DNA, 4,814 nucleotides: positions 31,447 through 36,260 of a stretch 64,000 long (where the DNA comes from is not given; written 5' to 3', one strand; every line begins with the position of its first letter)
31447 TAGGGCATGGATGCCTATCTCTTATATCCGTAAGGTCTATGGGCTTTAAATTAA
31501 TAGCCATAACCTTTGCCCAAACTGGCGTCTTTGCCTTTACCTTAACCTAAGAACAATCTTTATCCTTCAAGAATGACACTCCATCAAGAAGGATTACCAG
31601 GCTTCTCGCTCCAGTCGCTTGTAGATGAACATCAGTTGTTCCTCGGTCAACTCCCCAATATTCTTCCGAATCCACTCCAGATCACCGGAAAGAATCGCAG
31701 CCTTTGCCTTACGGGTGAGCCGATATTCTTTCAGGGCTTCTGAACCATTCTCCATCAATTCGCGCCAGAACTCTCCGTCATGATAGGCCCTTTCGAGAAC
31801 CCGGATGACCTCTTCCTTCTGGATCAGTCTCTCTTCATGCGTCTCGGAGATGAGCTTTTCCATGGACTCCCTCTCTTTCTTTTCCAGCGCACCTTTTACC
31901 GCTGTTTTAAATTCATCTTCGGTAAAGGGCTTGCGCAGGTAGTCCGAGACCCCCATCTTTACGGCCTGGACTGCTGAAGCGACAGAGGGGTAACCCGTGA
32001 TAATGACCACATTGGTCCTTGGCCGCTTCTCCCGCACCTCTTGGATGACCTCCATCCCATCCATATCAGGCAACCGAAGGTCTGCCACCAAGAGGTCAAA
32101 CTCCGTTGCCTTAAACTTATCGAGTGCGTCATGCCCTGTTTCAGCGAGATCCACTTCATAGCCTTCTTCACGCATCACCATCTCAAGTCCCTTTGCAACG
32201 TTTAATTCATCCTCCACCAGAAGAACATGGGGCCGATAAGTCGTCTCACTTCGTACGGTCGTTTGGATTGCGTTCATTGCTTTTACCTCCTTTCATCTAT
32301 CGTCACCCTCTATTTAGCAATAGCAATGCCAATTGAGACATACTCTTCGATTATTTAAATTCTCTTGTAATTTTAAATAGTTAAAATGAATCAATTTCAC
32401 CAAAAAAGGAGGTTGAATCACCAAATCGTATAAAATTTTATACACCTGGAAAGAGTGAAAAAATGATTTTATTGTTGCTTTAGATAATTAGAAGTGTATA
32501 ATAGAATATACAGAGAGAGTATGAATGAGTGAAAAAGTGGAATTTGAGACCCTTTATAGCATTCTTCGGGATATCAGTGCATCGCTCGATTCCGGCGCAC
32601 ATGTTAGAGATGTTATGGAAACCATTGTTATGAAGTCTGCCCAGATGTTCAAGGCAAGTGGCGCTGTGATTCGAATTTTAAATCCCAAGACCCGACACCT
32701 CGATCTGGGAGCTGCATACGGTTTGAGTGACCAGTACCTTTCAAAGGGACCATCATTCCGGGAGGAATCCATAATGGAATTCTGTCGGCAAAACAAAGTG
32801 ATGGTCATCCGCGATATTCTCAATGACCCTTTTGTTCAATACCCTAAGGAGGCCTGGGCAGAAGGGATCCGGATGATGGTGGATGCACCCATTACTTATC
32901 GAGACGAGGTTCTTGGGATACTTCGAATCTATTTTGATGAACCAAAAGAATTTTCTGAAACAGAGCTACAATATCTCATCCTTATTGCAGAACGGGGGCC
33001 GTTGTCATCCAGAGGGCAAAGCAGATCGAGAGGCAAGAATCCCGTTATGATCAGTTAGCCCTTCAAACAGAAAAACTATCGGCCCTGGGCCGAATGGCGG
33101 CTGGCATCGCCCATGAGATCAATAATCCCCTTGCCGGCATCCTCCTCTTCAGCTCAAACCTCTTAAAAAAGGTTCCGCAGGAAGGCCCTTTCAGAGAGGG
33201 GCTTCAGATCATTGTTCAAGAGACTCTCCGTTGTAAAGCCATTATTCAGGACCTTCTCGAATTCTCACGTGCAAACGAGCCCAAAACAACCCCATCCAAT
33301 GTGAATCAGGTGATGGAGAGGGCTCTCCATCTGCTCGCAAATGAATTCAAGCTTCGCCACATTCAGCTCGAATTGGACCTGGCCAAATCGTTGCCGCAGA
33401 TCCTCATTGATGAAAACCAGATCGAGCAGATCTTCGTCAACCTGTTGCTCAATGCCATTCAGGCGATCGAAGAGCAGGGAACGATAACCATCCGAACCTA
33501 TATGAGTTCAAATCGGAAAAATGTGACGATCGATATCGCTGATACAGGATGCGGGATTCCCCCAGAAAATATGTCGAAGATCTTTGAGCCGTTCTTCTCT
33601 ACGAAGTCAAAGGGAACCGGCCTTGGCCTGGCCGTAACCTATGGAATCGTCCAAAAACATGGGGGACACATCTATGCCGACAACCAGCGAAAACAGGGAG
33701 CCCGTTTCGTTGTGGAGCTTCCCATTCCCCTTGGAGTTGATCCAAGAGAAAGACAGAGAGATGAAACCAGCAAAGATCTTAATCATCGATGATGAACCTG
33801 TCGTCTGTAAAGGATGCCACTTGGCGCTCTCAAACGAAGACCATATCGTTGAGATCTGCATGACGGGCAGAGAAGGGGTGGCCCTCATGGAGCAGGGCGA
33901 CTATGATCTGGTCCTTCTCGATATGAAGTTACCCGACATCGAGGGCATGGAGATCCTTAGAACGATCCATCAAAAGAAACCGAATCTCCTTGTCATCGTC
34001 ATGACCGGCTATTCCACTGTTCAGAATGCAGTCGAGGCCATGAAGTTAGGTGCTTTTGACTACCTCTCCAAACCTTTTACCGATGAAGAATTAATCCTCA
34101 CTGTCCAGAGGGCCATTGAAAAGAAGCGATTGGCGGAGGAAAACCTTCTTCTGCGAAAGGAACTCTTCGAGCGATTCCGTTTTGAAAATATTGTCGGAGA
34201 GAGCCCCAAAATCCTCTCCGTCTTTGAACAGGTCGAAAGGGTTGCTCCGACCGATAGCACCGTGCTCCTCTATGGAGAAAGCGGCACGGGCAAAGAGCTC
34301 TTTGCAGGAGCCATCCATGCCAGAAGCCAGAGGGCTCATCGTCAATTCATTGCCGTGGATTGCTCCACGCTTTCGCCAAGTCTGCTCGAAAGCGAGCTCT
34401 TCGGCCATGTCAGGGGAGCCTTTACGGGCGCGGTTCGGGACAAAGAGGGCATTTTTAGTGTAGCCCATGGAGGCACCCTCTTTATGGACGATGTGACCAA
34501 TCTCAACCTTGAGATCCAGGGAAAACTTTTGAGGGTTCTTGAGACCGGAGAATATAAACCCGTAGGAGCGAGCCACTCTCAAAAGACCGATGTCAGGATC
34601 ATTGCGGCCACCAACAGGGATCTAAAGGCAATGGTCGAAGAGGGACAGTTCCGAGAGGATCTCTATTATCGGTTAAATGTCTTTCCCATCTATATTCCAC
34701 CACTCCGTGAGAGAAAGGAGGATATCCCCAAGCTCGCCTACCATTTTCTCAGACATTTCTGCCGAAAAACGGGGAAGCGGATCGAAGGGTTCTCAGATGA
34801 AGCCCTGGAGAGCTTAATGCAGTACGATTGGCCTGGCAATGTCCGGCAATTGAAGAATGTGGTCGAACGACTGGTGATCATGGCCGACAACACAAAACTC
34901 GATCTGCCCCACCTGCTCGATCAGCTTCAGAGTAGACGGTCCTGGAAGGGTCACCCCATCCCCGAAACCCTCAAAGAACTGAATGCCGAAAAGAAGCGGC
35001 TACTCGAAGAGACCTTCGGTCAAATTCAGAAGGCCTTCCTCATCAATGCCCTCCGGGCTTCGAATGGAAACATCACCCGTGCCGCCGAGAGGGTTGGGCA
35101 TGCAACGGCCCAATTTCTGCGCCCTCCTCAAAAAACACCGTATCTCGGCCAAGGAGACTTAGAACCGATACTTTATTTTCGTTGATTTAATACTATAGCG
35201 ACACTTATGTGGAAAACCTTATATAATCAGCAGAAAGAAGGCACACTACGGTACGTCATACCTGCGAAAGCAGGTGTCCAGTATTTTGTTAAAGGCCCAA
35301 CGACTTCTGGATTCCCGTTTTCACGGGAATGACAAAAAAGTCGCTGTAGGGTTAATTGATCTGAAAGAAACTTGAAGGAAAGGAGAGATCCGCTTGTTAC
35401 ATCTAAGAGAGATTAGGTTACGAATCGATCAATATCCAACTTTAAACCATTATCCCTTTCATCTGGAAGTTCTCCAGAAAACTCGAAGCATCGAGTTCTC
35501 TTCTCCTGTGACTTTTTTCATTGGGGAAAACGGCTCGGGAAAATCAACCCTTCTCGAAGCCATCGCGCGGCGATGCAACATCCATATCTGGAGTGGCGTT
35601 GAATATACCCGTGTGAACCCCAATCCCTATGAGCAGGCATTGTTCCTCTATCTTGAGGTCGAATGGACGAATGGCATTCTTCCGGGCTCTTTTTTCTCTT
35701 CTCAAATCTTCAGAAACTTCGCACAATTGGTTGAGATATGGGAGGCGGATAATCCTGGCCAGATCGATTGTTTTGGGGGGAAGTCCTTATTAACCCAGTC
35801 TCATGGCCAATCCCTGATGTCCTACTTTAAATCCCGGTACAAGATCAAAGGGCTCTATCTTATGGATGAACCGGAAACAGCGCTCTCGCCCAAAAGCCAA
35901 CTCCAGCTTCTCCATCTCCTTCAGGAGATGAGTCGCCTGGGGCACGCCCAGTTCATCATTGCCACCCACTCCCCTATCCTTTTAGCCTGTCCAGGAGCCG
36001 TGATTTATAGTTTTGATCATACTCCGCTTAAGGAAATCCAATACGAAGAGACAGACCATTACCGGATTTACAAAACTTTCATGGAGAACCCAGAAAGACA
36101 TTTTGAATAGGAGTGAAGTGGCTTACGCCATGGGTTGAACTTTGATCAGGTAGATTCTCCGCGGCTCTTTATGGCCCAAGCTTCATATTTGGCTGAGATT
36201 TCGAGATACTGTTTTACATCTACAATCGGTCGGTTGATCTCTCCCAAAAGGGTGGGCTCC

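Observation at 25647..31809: The same uncharacterised ~70-aa helical domain caps both the Cys-FDH and the co-encoded response regulator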

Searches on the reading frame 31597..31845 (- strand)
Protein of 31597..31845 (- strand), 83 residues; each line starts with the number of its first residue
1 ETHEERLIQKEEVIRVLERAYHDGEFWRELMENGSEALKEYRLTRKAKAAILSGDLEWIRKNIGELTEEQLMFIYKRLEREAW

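Call 8: search_protein_families(library=pfam, proteins=[window:31597-31845:-], max_evalue=1)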
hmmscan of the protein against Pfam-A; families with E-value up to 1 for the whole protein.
seq(83 aa): 1 family
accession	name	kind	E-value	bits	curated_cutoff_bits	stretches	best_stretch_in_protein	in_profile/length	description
PF02979.21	NHase_alpha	-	0.11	12.3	27.2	1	9-47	37-75/184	Nitrile hydratase, alpha chain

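Call 9: search_protein_families(library=ncbifam, proteins=[window:31597-31845:-], max_evalue=1)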
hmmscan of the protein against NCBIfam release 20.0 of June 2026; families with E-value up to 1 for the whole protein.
seq(83 aa): 2 families
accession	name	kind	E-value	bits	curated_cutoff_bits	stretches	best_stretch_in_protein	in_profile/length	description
NF038399.1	NH_RiPP_Os17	domain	3.6e-06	27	40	1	11-59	1-51/63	Os1348 family NHLP clan protein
TIGR03793.1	leader_NHLP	domain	0.051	13.4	50.9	1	11-40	4-33/77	NHLP leader peptide family RiPP precursor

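Call 32: find_related_loci(query=A3, collection=genome_contigs, flank=10000)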
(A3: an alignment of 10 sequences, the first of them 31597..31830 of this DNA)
Query A3 (78 aa) in genome_contigs; peptide patterns used: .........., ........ (x = any residue, [..] = any of these).
238 stretches matched a pattern; 179 encode a relative of the query (tblastn E <= 1e-3); the best 80 are kept; 80 distinct loci.
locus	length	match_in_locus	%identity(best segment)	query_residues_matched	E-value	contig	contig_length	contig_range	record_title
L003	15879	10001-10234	97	1-78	5e-47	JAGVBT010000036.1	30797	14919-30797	MAG: Deltaproteobacteria bacterium isolate DeMMO6_17 c_000000005353, whole genome shotgun sequence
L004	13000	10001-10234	92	1-78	1e-45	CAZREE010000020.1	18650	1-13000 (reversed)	MAG TPA_asm: uncultured Syntrophorhabdus sp. isolate binchicken_co377_150 genome assembly, contig: NODE_2171_length_1865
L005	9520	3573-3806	94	1-78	4e-45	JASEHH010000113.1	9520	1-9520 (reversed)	MAG: Thermodesulfobacteriota bacterium isolate Yes70-18 NODE_3150_length_9520_cov_63.298468, whole genome shotgun sequen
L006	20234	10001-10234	94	1-78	7e-45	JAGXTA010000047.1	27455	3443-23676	MAG: Deltaproteobacteria bacterium isolate CROMO_BS_46_3 c_000000282930, whole genome shotgun sequence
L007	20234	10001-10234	92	1-78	2e-44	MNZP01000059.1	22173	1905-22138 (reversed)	MAG: Syntrophaceae bacterium CG2_30_49_12 cg2_3.0_scaffold_2857_c, whole genome shotgun sequence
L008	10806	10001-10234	91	1-78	1e-43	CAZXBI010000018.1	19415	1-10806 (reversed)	MAG TPA_asm: uncultured Syntrophorhabdus sp. isolate SRP302447_co4_432 genome assembly, contig: NODE_7338_length_19415_c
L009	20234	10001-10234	90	1-78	2e-43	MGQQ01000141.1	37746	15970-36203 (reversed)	MAG: Deltaproteobacteria bacterium RBG_16_49_23 RBG_16_scaffold_718, whole genome shotgun sequence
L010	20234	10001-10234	87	1-78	1e-41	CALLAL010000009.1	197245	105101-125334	MAG: uncultured bacterium isolate N1_Bin_METABAT__110_1 genome assembly, contig: c_000001387396, whole genome shotgun se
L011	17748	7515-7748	87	1-78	2e-41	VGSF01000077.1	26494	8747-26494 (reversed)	MAG: Deltaproteobacteria bacterium isolate K_DeepCast_150m_m1_110 K_DeepCast_150m_m1_110_Ga0194126_10003117, whole genom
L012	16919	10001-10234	77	1-78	4e-38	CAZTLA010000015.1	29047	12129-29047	MAG TPA_asm: uncultured Syntrophales bacterium isolate binchicken_co232_232 genome assembly, contig: NODE_2839_length_29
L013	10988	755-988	78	1-78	2e-38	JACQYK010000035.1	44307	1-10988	MAG: Deltaproteobacteria bacterium isolate NC_groundwater_1539_Pr4_S-0.65um_50_9 SR1-18-Sp65_coassembly_scaffold_8474, w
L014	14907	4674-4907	79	1-78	4e-37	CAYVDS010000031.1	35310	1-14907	MAG TPA_asm: uncultured bacterium isolate binchicken_co232_148 genome assembly, contig: NODE_2005_length_35310_cov_5.249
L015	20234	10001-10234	76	1-78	2e-36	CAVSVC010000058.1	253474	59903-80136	MAG: uncultured delta proteobacterium isolate MFD02809.bin.2.45 genome assembly, contig: contig_69029, whole genome shot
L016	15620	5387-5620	74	1-78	1e-35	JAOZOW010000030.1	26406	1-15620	MAG: Deltaproteobacteria bacterium isolate GMC4.metabat2.101 GMC4_1376_length_26406_cov_19.575614, whole genome shotgun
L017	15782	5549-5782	71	1-78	2e-35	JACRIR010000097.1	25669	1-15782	MAG: Candidatus Poribacteria bacterium isolate NC_groundwater_1808_Pr3_B-0.1um_54_35 SR-2_scaffold_141_1110700, whole ge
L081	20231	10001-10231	64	2-78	1e-30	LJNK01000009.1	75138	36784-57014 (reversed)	MAG: Deltaproteobacteria bacterium SG8_13 WOR_8-12_117, whole genome shotgun sequence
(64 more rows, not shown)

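Call 71: search_protein_families(library=pfam, proteins=[L081:10246-11253:+, L081:13137-15959:+], max_evalue=0.01)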
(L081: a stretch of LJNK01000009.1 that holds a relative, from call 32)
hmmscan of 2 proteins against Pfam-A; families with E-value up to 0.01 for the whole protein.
L081:10246-11253:+ (336 aa): 3 families
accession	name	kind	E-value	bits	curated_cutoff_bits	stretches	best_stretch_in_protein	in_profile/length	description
PF01257.25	2Fe-2S_thioredx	-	1.1e-47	162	24.8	1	185-326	3-144/145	Thioredoxin-like [2Fe-2S] ferredoxin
PF00072.30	Response_reg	-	3.5e-30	104.8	30.2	1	33-143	1-111/111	Response regulator receiver domain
PF23198.2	PDE8A_N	-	0.0012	19.3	29.6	1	33-108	13-89/147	PDE8A-like, N-terminal domain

L081:13137-15959:+ (941 aa): 15 families
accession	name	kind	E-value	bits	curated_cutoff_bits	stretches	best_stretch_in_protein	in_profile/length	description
PF00384.28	Molybdopterin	-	2.3e-78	264.2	24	1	290-728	1-352/353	Molybdopterin oxidoreductase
PF01568.27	Molydop_binding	-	2.6e-29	101.9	26.8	1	812-916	1-108/110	Molydopterin dinucleotide binding domain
PF13510.11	Fer2_4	-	1.1e-22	80.3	22.8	1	17-93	2-81/82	2Fe-2S iron-sulfur cluster binding domain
PF04879.21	Molybdop_Fe4S4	-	3.5e-19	69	22.7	1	235-287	3-55/55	Molybdopterin oxidoreductase Fe4S4 domain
PF10588.14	NADH-G_4Fe-4S_3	-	5.1e-12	45.6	27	1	100-138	1-39/40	NADH-ubiquinone oxidoreductase-G iron-sulfur binding region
PF22117.2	Fer4_Nqo3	-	1.1e-09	38.7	27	1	161-224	6-66/67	NADH-quinone oxidoreductase subunit 3, ferredoxin-like domain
PF00037.32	Fer4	-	9.1e-08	32.1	21.1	2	161-176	3-18/24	4Fe-4S binding domain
PF12838.12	Fer4_7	-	1.1e-07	32.7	27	1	165-223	1-52/52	4Fe-4S dicluster domain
PF12837.12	Fer4_6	-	6.7e-06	26.2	25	1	160-177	3-20/24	4Fe-4S binding domain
PF14697.11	Fer4_21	-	9e-06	26.2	35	1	162-221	4-53/59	4Fe-4S dicluster domain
PF13237.11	Fer4_10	-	8.2e-05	22.9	25.5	1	161-220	4-53/53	4Fe-4S dicluster domain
PF13187.11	Fer4_9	-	0.00014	22.3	27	0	209-244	2-41/52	4Fe-4S dicluster domain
PF13484.11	Fer4_16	-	0.00082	20.5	30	0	209-234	2-28/66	4Fe-4S double cluster binding domain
PF12797.12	Fer4_2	-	0.0021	18.3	24.5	1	160-176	4-20/22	4Fe-4S binding domain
PF13183.11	Fer4_8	-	0.0067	17.4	27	0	164-222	3-67/68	4Fe-4S dicluster domain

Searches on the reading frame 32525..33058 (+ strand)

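Call 10: search_protein_families(library=pfam, proteins=[window:32525-33058:+], max_evalue=0.001)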
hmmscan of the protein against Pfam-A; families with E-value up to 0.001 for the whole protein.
window:32525-33058:+ (177 aa): 3 families
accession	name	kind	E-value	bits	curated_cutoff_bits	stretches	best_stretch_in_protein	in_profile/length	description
PF13185.12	GAF_2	-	8.4e-10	39.4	28.6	1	27-156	4-129/136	GAF domain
PF01590.32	GAF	-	1.5e-07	32.5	22.4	1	29-156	4-127/133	GAF domain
PF13492.12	GAF_3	-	0.00035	21.4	27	1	29-155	4-120/129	GAF domain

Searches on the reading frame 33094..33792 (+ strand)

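Call 10: search_protein_families(library=pfam, proteins=[window:33094-33792:+], max_evalue=0.001)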
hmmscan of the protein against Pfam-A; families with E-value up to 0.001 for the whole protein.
window:33094-33792:+ (232 aa): 4 families
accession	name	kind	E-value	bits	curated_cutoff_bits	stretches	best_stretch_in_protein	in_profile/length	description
PF02518.31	HATPase_c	-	2.2e-27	96.1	26.4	1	106-211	2-109/111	Histidine kinase-, DNA gyrase B-, and HSP90-like ATPase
PF00512.31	HisKA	-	6e-15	55.5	26.9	1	1-62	5-65/66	His Kinase A (phospho-acceptor) domain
PF14501.12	HATPase_c_5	-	9.9e-06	25.9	22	1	108-200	4-93/102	GHKL domain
PF13581.12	HATPase_c_2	-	0.00088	19.7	27.4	0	88-189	20-112/127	Histidine kinase-like ATPase domain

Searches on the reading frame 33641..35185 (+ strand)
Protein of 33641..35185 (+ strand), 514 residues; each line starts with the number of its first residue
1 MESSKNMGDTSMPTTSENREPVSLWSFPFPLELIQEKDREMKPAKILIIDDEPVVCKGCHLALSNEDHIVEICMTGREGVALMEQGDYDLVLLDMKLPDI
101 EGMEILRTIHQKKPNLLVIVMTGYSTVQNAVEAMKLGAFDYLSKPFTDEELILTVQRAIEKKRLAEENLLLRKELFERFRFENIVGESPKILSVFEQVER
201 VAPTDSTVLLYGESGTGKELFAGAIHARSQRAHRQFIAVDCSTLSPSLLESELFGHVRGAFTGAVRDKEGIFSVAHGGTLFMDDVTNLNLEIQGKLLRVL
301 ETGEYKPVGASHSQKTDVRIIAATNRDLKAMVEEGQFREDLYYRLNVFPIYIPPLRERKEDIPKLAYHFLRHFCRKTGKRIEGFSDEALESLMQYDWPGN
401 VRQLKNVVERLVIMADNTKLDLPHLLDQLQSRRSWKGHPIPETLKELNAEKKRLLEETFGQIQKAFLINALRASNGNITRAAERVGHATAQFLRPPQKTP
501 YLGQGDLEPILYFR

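Call 10: search_protein_families(library=pfam, proteins=[window:33641-35185:+], max_evalue=0.001)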
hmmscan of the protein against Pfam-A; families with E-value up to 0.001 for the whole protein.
window:33641-35185:+ (514 aa): 10 families
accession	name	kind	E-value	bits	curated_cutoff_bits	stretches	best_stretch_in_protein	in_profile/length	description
PF00158.32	Sigma54_activat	-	8.9e-69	230.9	20.2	1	184-350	1-167/168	Sigma-54 interaction domain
PF00072.30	Response_reg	-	3e-30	105.1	30.2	1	46-155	1-110/111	Response regulator receiver domain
PF25601.1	AAA_lid_14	-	6.4e-29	100.1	27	1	356-434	1-79/87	AAA+ ATPase lid domain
PF14532.12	Sigma54_activ_2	-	1e-20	74.9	25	1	185-355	1-138/138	Sigma-54 interaction domain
PF07728.20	AAA_5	-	2.8e-09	37.5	22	1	208-326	2-123/139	AAA domain (dynein-related subfamily)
PF00004.35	AAA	-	5.7e-07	30.5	21.2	1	208-326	1-110/131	ATPase family associated with various cellular activities (AAA)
PF02954.25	HTH_8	-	0.00016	21.8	22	1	461-486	4-29/42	Bacterial regulatory protein, Fis family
PF13191.12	AAA_16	-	0.00035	21.6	32.6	1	191-250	12-71/167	AAA ATPase domain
PF07724.20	AAA_2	-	0.00038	21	27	0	207-334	5-133/166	AAA domain (Cdc48 subfamily)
PF01078.27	Mg_chelatase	-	0.0008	19.3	20.3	0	263-325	93-157/207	Magnesium chelatase, subunit ChlI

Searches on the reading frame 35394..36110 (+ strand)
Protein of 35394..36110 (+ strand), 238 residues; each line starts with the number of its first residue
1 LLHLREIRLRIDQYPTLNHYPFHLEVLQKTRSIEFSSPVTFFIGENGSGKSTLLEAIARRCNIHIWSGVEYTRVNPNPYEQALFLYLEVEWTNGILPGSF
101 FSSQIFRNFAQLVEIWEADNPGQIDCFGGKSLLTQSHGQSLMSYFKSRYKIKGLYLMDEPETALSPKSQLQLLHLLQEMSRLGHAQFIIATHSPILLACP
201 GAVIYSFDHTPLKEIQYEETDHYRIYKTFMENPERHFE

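Call 10: search_protein_families(library=pfam, proteins=[window:35394-36110:+], max_evalue=0.001)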
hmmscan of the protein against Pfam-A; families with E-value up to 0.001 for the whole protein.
window:35394-36110:+ (238 aa): 7 families
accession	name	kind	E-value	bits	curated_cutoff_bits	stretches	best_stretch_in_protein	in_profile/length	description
PF13304.12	AAA_21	-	8.5e-17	62.6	27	2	148-197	255-303/304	AAA domain, putative AbiEii toxin, Type IV TA system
PF13175.12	AAA_15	-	9.6e-17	62.1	32.1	2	149-196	318-373/374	AAA ATPase domain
PF02463.25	SMC_N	-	2.5e-10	40.6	40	1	28-57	15-44/220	RecF/RecN/SMC N terminal domain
PF13476.12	AAA_23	-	2.9e-09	38.3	27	1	31-58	13-40/201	AAA domain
PF13555.12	AAA_29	-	8.1e-06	25.9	27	1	29-58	14-43/61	P-loop containing region of AAA domain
PF00005.33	ABC_tran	-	9.3e-05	23.5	25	1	39-60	13-34/137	ABC transporter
PF13401.12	AAA_22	-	0.00072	20.3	27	0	38-188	6-119/130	AAA domain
